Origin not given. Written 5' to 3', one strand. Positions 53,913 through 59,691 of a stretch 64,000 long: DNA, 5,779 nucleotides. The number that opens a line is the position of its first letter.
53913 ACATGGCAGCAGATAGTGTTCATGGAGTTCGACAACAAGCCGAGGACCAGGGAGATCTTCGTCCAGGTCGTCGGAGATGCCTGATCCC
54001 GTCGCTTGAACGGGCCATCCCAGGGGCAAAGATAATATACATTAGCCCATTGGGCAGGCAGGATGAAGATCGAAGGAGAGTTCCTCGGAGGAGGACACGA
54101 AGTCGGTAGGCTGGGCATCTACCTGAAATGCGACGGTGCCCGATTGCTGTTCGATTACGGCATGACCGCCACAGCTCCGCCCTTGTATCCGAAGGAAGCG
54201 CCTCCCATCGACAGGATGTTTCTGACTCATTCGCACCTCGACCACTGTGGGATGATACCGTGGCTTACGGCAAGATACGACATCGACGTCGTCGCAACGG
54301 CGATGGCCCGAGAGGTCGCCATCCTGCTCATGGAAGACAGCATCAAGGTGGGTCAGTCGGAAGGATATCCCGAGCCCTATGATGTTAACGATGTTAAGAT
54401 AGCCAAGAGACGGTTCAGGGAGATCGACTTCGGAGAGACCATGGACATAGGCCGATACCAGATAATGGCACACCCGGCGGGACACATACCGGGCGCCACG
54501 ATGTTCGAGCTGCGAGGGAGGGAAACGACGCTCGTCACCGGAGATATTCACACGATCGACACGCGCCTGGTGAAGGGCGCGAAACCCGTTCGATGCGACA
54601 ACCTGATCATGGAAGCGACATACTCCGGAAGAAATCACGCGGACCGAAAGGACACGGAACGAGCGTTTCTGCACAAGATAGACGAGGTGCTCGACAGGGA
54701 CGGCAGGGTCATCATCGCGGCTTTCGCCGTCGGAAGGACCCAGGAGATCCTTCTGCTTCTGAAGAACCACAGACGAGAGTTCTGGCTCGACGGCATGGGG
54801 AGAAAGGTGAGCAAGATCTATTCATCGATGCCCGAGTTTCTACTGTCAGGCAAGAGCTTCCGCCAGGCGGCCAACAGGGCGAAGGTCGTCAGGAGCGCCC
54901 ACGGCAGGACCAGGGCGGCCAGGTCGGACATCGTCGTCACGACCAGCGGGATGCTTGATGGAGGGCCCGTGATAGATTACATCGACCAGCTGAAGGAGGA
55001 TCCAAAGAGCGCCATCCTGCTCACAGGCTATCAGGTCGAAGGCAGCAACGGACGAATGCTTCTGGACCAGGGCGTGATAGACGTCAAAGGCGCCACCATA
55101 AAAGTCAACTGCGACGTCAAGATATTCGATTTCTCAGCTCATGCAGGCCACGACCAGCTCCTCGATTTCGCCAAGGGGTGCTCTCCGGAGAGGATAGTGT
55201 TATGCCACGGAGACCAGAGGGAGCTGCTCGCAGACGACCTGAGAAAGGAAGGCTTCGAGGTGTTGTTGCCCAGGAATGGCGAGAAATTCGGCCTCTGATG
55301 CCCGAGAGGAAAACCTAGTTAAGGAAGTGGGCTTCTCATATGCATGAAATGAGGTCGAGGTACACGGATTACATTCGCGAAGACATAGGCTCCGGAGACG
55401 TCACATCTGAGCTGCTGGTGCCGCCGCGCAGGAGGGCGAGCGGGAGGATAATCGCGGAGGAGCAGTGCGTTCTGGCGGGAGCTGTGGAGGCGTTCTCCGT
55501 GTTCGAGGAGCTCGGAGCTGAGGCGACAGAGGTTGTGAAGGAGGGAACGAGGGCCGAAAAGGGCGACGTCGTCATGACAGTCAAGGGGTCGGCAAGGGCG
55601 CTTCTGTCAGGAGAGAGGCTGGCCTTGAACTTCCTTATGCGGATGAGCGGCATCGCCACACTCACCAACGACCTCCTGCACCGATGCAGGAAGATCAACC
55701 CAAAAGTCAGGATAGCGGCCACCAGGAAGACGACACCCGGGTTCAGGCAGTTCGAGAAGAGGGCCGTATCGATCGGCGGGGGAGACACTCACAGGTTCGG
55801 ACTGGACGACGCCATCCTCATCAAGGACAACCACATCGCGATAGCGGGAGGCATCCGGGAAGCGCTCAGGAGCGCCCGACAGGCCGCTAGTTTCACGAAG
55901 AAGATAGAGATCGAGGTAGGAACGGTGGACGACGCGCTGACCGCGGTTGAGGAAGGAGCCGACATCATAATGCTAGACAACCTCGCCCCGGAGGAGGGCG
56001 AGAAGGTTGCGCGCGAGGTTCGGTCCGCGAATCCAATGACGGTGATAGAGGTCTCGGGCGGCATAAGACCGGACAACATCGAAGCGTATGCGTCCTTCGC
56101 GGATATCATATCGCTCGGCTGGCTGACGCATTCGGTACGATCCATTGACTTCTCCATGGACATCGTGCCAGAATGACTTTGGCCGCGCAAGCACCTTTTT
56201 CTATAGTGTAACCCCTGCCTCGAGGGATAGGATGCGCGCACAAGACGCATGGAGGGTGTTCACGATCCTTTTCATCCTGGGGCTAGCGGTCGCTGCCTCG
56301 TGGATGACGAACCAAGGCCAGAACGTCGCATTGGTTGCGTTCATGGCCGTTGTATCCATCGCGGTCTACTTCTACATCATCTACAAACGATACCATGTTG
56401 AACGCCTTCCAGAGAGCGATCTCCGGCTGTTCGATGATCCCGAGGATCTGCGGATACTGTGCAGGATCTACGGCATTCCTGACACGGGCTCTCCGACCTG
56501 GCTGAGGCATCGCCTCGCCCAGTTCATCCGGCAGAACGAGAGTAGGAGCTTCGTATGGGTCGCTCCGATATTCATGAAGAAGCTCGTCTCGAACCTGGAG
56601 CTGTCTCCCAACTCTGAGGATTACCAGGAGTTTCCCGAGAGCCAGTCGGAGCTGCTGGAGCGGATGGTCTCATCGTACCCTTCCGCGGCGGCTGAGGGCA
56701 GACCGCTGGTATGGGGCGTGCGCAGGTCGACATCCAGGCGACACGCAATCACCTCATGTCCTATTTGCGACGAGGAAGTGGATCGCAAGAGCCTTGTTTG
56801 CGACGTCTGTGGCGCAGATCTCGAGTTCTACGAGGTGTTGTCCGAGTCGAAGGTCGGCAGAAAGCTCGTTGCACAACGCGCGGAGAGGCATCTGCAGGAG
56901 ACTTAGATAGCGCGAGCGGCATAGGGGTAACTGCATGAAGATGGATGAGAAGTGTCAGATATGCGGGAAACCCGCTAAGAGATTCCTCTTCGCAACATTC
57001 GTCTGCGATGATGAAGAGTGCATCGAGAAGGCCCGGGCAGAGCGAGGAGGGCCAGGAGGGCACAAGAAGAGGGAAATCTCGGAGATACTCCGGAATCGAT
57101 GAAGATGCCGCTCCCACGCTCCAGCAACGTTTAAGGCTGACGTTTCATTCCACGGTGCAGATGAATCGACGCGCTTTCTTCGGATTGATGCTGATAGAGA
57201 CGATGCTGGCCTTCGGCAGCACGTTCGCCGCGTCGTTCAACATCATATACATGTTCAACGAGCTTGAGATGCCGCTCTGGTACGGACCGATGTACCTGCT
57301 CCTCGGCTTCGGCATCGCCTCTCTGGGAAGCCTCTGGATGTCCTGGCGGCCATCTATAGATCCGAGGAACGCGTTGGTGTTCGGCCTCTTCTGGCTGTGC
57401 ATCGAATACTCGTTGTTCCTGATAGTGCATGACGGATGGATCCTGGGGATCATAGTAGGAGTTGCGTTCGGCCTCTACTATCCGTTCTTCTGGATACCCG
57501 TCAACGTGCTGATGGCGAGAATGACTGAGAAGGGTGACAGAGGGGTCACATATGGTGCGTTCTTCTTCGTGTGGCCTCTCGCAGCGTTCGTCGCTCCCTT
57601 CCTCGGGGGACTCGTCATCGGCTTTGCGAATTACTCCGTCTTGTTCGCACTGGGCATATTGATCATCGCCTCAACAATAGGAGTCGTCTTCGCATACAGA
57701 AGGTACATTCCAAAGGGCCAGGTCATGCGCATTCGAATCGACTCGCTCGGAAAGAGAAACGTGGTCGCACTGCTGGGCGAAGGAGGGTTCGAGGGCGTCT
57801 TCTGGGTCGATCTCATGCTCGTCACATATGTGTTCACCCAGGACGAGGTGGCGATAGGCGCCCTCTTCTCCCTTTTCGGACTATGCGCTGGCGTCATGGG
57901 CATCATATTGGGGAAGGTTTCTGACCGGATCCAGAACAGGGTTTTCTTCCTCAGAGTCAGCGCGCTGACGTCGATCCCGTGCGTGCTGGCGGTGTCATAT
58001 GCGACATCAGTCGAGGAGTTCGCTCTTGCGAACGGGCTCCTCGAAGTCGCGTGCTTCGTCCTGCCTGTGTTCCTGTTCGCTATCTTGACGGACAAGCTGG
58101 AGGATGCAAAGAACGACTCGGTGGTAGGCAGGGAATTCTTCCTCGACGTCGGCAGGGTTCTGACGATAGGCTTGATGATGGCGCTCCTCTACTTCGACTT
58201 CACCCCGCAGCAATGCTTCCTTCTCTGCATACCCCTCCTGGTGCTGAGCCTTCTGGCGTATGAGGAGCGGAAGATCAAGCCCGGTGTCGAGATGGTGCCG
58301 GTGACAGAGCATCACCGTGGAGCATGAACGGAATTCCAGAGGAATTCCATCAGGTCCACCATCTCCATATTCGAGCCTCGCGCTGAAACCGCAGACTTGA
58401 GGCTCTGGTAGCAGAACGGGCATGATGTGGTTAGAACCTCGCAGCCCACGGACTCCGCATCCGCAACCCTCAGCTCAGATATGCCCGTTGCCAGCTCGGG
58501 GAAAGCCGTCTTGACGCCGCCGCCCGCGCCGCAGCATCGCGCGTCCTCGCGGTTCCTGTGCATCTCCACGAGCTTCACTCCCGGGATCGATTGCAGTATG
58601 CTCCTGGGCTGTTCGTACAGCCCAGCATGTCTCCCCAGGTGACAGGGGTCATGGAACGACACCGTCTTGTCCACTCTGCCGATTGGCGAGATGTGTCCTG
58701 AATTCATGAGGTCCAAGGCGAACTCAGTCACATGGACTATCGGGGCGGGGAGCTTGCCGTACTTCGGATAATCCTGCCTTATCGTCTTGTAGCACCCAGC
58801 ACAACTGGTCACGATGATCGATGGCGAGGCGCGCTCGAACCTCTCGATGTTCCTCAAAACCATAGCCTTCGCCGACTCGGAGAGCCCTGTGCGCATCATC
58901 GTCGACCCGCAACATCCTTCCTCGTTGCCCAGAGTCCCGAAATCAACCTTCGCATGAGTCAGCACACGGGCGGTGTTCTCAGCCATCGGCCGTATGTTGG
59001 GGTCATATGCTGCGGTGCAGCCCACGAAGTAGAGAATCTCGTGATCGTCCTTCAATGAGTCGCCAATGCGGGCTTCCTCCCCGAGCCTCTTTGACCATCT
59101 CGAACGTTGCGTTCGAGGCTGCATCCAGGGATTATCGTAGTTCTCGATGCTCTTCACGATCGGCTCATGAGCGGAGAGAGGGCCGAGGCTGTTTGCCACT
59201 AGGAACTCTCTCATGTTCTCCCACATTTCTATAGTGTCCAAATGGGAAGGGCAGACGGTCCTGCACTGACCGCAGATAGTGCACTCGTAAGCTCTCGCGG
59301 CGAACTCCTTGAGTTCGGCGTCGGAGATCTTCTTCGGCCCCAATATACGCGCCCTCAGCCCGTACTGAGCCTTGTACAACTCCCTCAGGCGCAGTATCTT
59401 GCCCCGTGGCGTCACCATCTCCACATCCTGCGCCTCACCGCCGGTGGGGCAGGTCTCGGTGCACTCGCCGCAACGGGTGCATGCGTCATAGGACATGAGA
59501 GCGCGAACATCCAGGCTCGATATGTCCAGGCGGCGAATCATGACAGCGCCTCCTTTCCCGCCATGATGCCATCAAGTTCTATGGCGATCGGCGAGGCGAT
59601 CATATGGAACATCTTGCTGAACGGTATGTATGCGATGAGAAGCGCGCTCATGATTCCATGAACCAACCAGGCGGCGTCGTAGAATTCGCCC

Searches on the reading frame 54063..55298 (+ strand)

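Call 31: search_protein_families(library=pfam, proteins=[window:54063-55298:+], max_evalue=0.0001)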
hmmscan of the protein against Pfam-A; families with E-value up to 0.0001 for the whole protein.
window:54063-55298:+ (411 aa): 5 families
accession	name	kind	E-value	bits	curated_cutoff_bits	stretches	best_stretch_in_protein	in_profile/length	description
PF10996.14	Beta-Casp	-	1.7e-15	58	27.7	1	226-333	1-120/120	Beta-Casp domain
PF07521.17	RMMBL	-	2.1e-13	50.5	21.6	1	346-403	2-63/63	Zn-dependent metallo-hydrolase RNA specificity domain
PF00753.33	Lactamase_B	-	2.9e-10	40.8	22.7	1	24-163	14-151/196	Metallo-beta-lactamase superfamily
PF12706.13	Lactamase_B_2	-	6.7e-07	29.5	27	1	33-186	8-165/200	Beta-lactamase superfamily domain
PF16661.11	Lactamase_B_6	-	3.4e-06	27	27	1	21-158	2-157/193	Metallo-beta-lactamase superfamily domain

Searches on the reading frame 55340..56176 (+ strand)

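Call 31: search_protein_families(library=pfam, proteins=[window:55340-56176:+], max_evalue=0.0001)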
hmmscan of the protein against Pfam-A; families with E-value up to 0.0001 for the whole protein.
window:55340-56176:+ (278 aa): 2 families
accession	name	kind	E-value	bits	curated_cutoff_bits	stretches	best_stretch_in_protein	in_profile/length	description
PF01729.25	QRPTase_C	-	1.3e-60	204.5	23.1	1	105-274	1-169/169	Quinolinate phosphoribosyl transferase, C-terminal domain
PF02749.22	QRPTase_N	-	2.4e-22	79.4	27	1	20-103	1-82/82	Quinolinate phosphoribosyl transferase, N-terminal domain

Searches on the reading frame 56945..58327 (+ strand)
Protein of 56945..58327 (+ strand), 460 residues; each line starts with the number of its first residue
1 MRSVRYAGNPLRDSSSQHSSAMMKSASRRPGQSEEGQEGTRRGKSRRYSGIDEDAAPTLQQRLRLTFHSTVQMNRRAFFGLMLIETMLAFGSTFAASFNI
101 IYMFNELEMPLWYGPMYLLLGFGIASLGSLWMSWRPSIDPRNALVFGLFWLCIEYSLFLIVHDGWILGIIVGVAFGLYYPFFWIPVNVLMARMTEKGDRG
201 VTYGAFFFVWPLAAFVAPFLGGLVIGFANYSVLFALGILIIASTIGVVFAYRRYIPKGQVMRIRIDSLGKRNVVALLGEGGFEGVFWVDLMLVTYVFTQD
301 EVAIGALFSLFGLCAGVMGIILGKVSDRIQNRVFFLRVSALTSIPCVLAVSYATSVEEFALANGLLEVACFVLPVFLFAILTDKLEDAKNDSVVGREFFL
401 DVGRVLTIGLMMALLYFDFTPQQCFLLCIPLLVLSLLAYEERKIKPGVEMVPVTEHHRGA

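Call 31: search_protein_families(library=pfam, proteins=[window:56945-58327:+], max_evalue=0.0001)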
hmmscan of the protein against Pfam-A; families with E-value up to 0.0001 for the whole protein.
window:56945-58327:+ (460 aa): 1 family
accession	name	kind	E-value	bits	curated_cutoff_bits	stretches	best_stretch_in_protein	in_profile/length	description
PF07690.21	MFS_1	-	6.7e-13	48.7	33.4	1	290-437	19-166/347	Major Facilitator Superfamily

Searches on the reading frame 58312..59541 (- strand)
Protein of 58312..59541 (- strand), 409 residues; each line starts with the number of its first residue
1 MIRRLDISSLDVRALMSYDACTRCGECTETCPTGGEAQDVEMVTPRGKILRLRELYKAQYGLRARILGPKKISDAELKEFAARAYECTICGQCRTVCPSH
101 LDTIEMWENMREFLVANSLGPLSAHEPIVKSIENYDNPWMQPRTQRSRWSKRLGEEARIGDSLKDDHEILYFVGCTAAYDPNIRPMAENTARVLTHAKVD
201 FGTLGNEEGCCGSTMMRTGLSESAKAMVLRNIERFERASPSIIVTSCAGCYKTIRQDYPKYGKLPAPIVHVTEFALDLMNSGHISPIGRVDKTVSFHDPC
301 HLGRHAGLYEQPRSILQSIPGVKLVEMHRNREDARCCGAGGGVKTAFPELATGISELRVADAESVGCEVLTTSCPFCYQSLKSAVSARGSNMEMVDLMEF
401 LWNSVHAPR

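Call 31: search_protein_families(library=pfam, proteins=[window:58312-59541:-], max_evalue=0.0001)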
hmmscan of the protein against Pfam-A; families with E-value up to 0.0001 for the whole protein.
window:58312-59541:- (409 aa): 8 families
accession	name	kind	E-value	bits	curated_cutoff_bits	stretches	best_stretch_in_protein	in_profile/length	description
PF02754.22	CCG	-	5.1e-35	119.9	20.6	2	294-382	1-85/85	Cysteine-rich domain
PF13237.11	Fer4_10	-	1.4e-09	38.1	25.5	1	17-43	5-33/53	4Fe-4S dicluster domain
PF13183.11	Fer4_8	-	2.6e-09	37.9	27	1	19-100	3-67/68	4Fe-4S dicluster domain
PF13534.11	Fer4_17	-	1.4e-06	29.1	22.2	1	20-102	1-61/61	4Fe-4S dicluster domain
PF14697.11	Fer4_21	-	1.6e-05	25.4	35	0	80-106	34-59/59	4Fe-4S dicluster domain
PF13746.11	Fer4_18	-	4.4e-05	24.1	27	0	80-103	54-77/114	4Fe-4S dicluster domain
PF13187.11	Fer4_9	-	4.7e-05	23.8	27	0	20-100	1-50/52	4Fe-4S dicluster domain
PF00037.32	Fer4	-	5.8e-05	23.2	21.1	0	18-34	5-21/24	4Fe-4S binding domain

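Call 54: search_protein_families(library=ncbifam, proteins=[window:58312-59541:-], max_evalue=1e-8)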
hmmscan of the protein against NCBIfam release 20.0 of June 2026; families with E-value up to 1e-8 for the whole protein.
window:58312-59541:- (409 aa): 10 families
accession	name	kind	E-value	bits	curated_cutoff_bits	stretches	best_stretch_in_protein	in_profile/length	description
NF004898.0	PRK06259.1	equivalog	1.1e-64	218.9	385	1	74-401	175-484/488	fumarate reductase (CoM/CoB) subunit TfrB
NF045670.1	quin_L_LdhH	equivalog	1.4e-36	126.1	800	1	164-401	464-705/706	L-lactate dehydrogenase (quinone) large subunit LdhH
NF008369.0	PRK11168.1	equivalog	8.9e-35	120.3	278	1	138-383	143-382/401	anaerobic glycerol-3-phosphate dehydrogenase subunit C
NF045724.1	ferredox_TmcB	equivalog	1.3e-29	103.1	735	1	18-404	40-427/430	electron transfer complex ferredoxin TmcB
NF045663.1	diclust_near_Sec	equivalog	1.7e-27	95.9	530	1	87-383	355-620/759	pyridine nucleotide-disulfide oxidoreductase/dicluster-binding protein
NF045796.1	DsrK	equivalog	9.3e-26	90.4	400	2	266-345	297-376/453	sulfate reduction electron transfer complex DsrMKJOP subunit DsrK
NF045711.1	sulf_resp_HmcF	equivalog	4.1e-20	72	750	1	164-382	202-426/457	sulfate respiration complex iron-sulfur protein HmcF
TIGR03379.1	glycerol3P_GlpC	equivalog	5.4e-20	71.5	279.9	1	166-383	161-379/397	anaerobic glycerol-3-phosphate dehydrogenase subunit GlpC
NF008434.0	PRK11274.1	equivalog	1.7e-18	66.8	333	1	19-387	23-394/409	glycolate oxidase subunit GlcF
TIGR03288.1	CoB_CoM_SS_B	equivalog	5.2e-11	42.4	345.15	0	295-378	147-234/290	CoB--CoM heterodisulfide reductase subunit B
